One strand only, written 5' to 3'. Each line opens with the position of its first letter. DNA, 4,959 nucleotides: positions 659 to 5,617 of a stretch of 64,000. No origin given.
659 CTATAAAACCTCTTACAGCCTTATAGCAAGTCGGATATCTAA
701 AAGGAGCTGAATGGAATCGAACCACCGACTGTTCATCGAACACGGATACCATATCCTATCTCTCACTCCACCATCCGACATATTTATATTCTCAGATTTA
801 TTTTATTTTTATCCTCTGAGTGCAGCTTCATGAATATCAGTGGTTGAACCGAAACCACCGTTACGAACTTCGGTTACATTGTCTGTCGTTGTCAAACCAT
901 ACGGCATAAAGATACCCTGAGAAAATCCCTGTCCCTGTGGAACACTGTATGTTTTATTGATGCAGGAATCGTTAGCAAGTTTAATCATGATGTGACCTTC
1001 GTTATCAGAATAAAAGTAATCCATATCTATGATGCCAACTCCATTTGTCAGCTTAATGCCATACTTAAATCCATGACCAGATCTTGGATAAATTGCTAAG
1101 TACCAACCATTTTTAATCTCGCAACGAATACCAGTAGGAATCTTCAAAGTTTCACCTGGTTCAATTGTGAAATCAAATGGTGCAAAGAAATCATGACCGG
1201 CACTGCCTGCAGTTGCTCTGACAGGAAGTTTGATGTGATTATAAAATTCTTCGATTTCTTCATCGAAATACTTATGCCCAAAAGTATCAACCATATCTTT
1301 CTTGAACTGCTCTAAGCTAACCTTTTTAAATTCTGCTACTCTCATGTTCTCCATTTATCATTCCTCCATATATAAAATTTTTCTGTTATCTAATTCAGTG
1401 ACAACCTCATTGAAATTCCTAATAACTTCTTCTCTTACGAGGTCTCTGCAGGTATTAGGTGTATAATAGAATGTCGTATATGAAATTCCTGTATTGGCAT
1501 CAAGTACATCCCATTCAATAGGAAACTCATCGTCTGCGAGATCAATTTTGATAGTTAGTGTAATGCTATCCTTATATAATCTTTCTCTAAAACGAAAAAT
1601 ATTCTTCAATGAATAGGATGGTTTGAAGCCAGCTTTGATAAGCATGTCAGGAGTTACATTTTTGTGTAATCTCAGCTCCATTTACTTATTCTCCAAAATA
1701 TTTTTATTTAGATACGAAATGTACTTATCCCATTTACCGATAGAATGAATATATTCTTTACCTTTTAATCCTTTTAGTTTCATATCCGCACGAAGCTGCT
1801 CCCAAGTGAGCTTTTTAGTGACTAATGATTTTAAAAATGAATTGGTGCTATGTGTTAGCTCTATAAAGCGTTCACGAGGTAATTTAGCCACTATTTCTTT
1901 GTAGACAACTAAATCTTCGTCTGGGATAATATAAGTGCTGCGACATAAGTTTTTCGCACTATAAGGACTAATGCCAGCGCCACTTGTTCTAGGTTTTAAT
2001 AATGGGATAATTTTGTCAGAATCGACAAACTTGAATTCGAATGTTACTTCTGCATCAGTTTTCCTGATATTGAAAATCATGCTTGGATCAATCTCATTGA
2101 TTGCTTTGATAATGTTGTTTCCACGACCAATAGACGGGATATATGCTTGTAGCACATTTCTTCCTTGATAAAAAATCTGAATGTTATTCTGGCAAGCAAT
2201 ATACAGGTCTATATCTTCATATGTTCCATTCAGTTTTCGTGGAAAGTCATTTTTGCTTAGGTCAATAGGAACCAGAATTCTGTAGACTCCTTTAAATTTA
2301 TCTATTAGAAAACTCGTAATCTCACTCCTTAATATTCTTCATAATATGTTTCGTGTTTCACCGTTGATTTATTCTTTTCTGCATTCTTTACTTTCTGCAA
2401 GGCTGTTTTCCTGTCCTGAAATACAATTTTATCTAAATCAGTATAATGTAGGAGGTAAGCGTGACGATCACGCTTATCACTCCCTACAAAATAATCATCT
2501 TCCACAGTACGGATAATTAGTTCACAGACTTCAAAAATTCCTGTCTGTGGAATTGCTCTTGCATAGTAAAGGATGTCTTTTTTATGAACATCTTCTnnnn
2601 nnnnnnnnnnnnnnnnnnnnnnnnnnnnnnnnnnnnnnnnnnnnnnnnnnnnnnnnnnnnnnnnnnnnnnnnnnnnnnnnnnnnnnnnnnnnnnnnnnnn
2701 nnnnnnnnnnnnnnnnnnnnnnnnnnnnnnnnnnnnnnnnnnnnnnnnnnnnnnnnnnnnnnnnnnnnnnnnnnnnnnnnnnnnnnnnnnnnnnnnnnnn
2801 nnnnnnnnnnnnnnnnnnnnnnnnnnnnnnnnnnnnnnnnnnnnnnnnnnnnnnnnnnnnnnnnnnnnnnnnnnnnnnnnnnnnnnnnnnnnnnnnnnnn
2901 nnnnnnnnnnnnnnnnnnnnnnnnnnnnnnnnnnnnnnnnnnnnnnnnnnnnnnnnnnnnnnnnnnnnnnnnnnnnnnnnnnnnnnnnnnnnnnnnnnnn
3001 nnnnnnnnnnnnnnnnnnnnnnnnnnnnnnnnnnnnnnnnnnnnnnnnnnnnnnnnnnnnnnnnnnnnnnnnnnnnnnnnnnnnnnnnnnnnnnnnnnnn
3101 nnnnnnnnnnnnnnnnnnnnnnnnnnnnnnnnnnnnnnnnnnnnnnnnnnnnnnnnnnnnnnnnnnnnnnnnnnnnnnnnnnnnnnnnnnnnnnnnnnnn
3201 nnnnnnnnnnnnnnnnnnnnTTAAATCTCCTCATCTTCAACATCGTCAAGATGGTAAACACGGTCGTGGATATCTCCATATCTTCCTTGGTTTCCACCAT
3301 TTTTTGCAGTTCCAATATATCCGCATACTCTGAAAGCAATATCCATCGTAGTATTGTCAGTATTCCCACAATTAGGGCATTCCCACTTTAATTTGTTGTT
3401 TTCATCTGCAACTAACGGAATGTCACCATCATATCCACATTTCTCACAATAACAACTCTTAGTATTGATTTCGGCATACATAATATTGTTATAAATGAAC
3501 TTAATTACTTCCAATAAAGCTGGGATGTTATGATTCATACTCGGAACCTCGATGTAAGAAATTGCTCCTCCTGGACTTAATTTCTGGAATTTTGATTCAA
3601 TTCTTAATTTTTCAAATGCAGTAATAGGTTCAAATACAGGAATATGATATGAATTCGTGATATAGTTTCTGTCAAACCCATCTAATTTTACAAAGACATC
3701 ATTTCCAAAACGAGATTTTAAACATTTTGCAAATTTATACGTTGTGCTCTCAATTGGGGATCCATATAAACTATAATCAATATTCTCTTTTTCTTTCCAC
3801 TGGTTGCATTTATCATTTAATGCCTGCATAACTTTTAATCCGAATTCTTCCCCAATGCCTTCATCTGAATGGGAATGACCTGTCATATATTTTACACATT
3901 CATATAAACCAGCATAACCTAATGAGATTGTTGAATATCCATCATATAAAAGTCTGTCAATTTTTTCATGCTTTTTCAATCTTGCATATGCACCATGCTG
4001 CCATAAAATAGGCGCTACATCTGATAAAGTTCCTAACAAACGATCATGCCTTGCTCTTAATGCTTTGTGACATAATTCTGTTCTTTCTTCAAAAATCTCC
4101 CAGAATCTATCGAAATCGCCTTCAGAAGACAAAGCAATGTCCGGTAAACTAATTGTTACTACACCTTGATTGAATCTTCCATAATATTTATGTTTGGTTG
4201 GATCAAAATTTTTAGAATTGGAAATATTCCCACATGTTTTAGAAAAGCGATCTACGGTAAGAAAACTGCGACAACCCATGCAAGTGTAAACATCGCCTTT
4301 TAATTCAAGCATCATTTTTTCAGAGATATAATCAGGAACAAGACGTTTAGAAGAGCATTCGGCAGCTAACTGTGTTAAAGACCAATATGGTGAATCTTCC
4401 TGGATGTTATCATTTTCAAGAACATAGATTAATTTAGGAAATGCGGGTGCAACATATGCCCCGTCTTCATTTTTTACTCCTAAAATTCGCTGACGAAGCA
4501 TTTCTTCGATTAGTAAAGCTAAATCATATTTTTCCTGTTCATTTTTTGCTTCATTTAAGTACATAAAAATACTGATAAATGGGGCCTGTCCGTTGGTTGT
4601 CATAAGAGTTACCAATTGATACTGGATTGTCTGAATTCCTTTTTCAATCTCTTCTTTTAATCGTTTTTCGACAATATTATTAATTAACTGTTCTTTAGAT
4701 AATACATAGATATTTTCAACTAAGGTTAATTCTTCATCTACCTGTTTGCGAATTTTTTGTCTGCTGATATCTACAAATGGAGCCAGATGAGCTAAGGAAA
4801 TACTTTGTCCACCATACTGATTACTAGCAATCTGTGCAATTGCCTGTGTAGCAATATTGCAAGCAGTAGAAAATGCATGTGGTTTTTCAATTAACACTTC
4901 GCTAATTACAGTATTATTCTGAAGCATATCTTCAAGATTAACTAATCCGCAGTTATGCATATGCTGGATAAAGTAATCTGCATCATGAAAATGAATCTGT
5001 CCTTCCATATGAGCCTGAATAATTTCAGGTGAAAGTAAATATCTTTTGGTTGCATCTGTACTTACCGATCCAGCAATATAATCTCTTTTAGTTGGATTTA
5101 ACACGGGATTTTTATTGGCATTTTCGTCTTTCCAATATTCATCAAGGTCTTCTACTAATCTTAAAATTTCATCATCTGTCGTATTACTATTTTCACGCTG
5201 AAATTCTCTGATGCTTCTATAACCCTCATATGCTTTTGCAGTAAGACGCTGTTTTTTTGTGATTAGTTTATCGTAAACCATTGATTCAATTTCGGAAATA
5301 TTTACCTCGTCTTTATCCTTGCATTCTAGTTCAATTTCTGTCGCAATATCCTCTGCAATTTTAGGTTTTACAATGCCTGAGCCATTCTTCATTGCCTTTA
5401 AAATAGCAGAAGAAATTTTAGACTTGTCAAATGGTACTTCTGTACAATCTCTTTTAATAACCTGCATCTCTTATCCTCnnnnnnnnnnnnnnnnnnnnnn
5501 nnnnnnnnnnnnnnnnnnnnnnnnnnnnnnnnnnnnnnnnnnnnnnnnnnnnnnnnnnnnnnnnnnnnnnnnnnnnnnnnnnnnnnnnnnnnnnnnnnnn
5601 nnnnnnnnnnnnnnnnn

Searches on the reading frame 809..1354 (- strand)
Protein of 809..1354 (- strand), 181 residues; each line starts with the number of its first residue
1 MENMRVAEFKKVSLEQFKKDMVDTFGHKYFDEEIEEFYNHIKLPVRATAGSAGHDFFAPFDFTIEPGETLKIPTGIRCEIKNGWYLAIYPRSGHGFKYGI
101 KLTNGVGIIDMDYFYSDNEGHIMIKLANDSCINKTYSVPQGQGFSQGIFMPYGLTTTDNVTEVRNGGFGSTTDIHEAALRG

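Call 84: search_protein_families(library=pfam, proteins=[window:809-1354:-], max_evalue=0.0001)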
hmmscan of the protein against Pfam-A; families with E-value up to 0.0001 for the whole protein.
window:809-1354:- (181 aa): 1 family
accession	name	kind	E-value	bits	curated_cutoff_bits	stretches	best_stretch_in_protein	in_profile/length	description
PF00692.24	dUTPase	-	5.5e-16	59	22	1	40-171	2-128/129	dUTPase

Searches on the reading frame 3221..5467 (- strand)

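Call 62: search_protein_families(library=phrogs, proteins=[window:3221-5467:-], max_evalue=0.00001)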
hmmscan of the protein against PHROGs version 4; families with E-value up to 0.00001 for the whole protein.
window:3221-5467:- (748 aa): 4 families
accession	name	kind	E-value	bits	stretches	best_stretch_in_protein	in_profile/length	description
phrog_487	-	moron, auxiliary metabolic gene and host takeover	4e-187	624.6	1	1-742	4-715/718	NrdD-like anaerobic ribonucleotide reductase large subunit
phrog_4218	-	DNA, RNA and nucleotide metabolism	3.9e-88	296.7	1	394-739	8-332/333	anaerobic ribonucleoside reductase large subunit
phrog_26446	-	DNA, RNA and nucleotide metabolism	2.4e-33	116.3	2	565-685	227-350/761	anaerobic ribonucleoside reductase large subunit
phrog_29160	-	DNA, RNA and nucleotide metabolism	9.5e-22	78.9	1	573-731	3-147/158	anaerobic ribonucleoside reductase large subunit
